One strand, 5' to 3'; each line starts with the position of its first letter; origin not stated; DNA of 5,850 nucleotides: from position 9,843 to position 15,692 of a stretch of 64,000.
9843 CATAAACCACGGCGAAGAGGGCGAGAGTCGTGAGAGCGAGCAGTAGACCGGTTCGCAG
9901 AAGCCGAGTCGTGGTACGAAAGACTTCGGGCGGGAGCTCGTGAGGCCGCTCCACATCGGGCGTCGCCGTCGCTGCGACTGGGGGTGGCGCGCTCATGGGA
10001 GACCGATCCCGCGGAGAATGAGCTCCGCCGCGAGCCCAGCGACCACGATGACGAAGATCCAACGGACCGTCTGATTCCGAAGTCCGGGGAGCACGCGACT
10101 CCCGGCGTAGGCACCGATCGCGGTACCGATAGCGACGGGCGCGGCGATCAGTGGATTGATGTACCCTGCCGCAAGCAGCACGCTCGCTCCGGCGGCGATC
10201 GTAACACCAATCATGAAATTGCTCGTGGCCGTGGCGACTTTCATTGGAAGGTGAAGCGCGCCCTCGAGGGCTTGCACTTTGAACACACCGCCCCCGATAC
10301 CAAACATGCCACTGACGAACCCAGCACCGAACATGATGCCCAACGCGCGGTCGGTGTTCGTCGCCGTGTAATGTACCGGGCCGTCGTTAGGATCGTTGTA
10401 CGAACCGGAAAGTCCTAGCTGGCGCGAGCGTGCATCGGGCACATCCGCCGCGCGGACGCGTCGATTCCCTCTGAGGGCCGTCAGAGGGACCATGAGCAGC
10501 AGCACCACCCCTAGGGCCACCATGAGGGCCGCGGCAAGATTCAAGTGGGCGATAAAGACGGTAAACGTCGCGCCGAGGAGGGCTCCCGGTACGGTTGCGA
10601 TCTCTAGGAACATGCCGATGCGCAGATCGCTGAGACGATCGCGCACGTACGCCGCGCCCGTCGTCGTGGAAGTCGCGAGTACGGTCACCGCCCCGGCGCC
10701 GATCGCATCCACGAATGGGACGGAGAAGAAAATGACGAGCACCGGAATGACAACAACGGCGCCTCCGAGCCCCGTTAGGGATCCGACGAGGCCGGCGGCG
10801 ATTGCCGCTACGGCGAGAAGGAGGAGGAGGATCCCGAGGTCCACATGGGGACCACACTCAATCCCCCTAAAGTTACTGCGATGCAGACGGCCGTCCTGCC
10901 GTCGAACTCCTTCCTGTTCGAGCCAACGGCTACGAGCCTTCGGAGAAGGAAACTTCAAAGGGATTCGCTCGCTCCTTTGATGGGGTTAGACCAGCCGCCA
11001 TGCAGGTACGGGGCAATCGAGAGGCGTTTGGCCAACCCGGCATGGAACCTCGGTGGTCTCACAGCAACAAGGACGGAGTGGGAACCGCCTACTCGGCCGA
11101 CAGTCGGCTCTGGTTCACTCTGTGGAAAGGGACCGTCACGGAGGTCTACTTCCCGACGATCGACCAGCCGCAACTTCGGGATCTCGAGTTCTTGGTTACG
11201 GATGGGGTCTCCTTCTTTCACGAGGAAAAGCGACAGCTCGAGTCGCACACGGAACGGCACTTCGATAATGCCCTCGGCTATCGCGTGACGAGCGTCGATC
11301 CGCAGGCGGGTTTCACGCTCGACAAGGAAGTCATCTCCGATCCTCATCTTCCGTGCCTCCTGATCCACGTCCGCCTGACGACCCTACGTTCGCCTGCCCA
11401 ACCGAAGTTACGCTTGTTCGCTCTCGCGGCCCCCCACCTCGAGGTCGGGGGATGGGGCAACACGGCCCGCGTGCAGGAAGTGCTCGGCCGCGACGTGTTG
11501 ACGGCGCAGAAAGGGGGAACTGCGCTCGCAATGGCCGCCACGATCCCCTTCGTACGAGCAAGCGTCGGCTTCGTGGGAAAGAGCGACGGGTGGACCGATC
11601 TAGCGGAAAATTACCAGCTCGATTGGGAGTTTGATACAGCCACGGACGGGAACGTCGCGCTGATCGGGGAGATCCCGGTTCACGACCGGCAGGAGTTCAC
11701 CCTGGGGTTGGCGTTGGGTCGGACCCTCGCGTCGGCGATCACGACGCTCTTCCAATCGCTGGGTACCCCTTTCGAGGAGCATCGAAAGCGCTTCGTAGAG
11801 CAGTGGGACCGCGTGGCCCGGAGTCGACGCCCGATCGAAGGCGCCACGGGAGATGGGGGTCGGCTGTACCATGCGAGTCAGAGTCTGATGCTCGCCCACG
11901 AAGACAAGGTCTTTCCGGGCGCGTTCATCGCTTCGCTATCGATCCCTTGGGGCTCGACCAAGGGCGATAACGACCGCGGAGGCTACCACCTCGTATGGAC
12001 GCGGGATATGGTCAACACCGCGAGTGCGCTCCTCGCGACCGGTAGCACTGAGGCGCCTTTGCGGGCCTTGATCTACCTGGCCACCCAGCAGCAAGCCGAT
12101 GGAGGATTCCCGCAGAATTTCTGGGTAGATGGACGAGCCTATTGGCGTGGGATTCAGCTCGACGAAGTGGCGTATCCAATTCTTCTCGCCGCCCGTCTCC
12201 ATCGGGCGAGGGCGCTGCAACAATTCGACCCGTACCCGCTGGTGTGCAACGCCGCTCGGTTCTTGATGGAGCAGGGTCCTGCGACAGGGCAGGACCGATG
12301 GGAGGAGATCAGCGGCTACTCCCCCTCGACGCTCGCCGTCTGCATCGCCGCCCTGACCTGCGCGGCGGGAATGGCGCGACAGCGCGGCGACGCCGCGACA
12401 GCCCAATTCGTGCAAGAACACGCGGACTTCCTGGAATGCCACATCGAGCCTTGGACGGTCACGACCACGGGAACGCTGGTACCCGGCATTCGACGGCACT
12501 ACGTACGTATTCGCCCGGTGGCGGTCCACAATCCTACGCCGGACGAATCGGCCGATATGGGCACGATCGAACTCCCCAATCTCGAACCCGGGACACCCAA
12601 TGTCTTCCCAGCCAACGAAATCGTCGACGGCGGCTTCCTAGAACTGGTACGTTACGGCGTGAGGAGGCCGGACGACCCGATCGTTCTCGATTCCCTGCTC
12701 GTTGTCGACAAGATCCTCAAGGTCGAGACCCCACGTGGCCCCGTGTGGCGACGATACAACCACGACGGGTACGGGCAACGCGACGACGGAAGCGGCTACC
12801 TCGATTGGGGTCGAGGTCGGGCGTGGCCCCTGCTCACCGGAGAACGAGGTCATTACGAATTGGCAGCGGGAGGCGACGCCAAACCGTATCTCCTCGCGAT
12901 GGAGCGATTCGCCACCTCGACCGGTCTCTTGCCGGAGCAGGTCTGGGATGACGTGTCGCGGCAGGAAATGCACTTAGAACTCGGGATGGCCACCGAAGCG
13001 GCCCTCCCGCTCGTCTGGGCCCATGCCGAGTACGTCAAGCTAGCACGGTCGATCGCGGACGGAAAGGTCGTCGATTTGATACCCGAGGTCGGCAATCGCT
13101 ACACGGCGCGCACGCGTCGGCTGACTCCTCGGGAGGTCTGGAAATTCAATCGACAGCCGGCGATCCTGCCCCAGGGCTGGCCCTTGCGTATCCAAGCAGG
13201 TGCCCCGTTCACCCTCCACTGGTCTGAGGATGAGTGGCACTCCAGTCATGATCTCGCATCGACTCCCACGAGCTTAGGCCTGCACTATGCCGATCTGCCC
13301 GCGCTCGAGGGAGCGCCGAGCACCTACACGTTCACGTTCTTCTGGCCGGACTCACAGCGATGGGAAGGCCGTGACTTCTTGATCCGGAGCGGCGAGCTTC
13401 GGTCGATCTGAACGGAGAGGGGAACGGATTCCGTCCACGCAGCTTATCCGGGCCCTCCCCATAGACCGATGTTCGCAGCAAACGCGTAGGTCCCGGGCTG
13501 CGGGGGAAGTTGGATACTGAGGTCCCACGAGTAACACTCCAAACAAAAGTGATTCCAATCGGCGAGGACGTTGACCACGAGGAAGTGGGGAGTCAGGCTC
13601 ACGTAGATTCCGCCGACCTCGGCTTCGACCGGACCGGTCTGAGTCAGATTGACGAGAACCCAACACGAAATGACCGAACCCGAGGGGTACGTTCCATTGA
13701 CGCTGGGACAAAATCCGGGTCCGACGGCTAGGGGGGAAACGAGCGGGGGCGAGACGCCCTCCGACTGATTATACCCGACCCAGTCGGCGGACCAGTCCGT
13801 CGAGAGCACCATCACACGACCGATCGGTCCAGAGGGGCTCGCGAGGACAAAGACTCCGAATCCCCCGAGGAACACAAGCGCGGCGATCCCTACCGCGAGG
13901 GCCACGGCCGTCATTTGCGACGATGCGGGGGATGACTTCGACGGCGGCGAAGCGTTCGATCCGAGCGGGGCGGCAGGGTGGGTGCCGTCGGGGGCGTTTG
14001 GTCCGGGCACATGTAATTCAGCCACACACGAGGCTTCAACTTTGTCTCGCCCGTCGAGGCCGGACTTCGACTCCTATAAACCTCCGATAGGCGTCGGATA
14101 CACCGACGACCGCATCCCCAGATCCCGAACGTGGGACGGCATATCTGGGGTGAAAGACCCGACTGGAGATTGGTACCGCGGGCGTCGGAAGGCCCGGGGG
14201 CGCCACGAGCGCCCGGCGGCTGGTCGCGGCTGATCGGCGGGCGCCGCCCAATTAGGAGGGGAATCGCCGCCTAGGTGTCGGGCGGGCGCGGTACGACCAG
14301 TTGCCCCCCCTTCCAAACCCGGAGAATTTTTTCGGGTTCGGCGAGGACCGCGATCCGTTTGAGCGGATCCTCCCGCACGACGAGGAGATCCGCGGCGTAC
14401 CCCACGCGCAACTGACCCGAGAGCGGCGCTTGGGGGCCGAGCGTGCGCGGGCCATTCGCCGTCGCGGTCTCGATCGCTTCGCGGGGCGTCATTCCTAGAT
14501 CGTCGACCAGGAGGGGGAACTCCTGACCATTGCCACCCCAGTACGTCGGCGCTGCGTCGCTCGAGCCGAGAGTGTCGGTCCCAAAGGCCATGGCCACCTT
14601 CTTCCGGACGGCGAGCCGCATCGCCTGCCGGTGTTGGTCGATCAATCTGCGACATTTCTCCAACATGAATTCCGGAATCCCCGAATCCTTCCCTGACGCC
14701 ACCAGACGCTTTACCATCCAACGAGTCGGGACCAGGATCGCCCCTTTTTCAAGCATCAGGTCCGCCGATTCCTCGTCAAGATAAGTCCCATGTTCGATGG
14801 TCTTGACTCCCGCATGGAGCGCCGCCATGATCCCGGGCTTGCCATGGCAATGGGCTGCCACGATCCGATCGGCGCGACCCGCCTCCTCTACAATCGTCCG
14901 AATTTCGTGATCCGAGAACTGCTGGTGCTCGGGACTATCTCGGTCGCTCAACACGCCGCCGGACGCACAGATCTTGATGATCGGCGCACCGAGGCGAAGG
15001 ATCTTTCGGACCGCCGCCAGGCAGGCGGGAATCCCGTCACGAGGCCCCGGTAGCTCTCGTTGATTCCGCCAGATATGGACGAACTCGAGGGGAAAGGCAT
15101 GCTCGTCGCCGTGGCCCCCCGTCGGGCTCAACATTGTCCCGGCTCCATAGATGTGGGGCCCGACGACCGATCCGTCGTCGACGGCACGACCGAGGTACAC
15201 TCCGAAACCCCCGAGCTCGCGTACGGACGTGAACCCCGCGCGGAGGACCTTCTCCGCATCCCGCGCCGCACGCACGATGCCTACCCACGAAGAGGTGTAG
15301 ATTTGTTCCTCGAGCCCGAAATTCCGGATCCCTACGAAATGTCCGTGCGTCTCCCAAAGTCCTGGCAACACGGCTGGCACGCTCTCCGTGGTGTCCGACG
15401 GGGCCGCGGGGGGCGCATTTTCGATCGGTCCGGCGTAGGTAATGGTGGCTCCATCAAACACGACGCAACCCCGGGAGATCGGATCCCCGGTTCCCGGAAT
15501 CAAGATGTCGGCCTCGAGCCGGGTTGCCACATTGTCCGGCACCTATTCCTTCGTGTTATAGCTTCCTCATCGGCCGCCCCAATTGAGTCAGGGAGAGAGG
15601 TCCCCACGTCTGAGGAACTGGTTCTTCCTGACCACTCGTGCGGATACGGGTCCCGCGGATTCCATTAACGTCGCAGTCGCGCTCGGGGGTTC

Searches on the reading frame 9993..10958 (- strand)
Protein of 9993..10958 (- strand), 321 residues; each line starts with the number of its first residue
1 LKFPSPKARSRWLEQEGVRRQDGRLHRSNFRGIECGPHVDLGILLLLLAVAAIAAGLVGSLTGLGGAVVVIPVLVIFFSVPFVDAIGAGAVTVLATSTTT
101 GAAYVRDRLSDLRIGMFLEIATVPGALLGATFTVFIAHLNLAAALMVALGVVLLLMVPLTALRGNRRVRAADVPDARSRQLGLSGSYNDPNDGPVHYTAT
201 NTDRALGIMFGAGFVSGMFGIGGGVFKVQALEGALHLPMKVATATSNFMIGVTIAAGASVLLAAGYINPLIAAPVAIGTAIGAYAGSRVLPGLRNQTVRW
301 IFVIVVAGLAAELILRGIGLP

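Call 38: search_protein_families(library=pfam, proteins=[window:9993-10958:-], max_evalue=0.001)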
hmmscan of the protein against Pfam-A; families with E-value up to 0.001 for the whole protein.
window:9993-10958:- (321 aa): 1 family
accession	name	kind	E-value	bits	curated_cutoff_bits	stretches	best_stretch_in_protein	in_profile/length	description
PF01925.25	TauE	-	1.1e-41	143.5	32.6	1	48-312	1-236/237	Sulfite exporter TauE/SafE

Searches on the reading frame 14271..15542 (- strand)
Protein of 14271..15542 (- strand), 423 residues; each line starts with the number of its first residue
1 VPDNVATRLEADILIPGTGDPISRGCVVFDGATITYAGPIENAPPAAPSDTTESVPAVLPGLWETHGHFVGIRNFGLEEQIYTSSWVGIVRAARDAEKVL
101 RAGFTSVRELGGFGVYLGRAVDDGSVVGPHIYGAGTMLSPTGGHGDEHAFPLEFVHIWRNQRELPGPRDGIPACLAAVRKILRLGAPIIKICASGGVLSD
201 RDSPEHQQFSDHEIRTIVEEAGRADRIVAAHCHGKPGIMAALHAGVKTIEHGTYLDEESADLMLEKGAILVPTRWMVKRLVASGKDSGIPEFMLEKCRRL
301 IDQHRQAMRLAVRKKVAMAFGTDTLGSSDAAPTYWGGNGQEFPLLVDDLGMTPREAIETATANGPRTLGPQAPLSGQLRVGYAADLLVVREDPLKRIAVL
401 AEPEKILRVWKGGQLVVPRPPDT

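Call 11: search_protein_families(library=pfam, proteins=[window:14271-15542:-], max_evalue=0.01)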
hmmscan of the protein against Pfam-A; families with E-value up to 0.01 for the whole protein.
window:14271-15542:- (423 aa): 2 families
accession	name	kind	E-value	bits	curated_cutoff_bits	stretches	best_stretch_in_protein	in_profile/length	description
PF01979.26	Amidohydro_1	-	6.2e-44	151.1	25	1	58-416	2-345/345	Amidohydrolase family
PF07969.17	Amidohydro_3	-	3e-12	47.2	29.7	1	206-417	256-472/472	Amidohydrolase family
